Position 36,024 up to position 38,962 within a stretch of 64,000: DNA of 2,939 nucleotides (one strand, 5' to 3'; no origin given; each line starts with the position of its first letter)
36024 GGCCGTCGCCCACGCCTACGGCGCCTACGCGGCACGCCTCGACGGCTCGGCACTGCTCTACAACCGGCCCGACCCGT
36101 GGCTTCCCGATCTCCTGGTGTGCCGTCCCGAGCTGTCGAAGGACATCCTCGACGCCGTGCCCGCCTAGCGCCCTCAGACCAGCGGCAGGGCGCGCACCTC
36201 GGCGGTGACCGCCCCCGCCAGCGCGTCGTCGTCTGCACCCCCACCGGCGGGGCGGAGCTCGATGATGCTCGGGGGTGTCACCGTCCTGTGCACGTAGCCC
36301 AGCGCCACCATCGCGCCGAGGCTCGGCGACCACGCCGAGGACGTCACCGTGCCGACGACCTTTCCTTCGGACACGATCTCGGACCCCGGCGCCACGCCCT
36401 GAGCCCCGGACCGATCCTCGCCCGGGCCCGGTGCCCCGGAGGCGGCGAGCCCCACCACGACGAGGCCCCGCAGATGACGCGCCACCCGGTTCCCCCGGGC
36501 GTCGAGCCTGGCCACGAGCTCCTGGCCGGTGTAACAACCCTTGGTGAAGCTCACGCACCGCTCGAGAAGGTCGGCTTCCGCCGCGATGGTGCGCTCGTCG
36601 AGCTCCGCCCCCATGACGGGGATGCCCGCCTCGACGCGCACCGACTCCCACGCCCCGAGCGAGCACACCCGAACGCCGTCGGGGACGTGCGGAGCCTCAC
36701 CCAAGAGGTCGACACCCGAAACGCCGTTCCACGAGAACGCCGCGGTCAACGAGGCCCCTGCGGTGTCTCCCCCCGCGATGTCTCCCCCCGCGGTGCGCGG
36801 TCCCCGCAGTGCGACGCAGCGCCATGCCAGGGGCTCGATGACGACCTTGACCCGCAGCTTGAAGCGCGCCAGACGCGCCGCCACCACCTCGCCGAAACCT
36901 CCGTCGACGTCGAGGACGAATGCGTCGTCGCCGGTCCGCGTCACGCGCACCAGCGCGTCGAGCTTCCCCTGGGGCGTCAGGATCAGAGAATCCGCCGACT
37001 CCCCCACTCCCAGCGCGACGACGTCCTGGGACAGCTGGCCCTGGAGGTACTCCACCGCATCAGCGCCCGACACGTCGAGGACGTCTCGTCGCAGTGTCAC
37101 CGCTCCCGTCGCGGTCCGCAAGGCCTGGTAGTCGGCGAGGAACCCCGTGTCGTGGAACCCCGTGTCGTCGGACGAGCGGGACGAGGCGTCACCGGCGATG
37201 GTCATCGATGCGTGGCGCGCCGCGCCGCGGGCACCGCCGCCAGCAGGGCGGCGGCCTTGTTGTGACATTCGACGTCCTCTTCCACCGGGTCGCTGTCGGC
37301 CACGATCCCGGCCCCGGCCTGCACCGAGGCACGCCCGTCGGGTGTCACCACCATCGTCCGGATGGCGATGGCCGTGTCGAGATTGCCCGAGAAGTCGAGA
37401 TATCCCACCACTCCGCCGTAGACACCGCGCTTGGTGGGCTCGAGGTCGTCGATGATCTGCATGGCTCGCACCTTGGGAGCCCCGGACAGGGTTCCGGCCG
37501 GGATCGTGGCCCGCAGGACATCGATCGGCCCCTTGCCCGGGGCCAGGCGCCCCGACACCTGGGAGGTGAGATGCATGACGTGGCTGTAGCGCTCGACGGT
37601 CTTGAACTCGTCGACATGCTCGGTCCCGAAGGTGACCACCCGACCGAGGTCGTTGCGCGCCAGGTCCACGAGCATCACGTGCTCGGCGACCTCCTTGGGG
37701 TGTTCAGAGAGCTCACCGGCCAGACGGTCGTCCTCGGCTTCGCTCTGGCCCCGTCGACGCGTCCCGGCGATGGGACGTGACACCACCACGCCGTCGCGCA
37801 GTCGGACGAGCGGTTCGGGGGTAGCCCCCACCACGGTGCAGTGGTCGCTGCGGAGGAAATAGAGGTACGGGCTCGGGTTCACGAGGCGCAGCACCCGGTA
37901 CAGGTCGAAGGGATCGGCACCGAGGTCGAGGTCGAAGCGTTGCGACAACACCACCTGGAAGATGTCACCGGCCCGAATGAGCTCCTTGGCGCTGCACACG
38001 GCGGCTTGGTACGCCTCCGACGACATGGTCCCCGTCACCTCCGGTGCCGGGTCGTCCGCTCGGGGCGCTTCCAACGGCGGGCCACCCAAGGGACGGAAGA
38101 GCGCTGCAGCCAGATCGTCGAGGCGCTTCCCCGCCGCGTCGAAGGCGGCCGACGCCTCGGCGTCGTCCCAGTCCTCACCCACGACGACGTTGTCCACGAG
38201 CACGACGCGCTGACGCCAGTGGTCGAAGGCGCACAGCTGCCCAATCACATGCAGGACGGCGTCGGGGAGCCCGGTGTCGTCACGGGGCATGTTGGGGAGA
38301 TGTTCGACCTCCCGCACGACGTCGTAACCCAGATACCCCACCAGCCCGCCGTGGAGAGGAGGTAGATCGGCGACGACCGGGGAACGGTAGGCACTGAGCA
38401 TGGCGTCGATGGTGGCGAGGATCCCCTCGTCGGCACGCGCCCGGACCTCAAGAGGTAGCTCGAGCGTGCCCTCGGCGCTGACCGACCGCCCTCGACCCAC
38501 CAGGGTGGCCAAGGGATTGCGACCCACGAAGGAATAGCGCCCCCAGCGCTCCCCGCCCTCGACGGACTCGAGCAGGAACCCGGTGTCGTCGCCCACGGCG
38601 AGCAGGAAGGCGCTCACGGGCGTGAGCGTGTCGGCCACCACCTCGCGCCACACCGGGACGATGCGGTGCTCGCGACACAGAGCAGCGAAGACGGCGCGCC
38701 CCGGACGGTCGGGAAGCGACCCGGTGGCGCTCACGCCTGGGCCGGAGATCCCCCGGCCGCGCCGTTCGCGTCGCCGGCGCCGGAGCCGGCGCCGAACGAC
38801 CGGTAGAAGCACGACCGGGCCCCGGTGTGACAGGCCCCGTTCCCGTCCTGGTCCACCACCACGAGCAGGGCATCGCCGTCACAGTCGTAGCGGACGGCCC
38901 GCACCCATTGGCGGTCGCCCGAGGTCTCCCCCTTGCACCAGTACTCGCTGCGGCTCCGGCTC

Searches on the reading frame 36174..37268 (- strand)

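Call 22: search_protein_families(library=pfam, proteins=[window:36174-37268:-], max_evalue=0.001)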
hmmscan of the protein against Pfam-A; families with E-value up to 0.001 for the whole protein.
window:36174-37268:- (364 aa): 2 families
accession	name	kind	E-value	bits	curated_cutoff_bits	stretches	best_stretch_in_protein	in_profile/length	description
PF01571.26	GCV_T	-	6e-15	55.6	25.6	2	38-160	24-149/255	Aminomethyltransferase folate-binding domain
PF08669.17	GCV_T_C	-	1.6e-09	38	25.9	1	291-330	14-53/80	Glycine cleavage T-protein C-terminal barrel domain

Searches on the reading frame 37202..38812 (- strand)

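Call 22: search_protein_families(library=pfam, proteins=[window:37202-38812:-], max_evalue=0.001)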
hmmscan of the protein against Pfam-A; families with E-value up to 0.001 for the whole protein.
window:37202-38812:- (536 aa): 2 families
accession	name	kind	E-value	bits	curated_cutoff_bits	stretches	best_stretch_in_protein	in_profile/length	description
PF00425.24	Chorismate_bind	-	9.9e-87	291.2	27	1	265-519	2-257/257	chorismate binding enzyme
PF04715.19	Anth_synt_I_N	-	1.5e-31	110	23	1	61-204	1-139/140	Anthranilate synthase component I, N terminal region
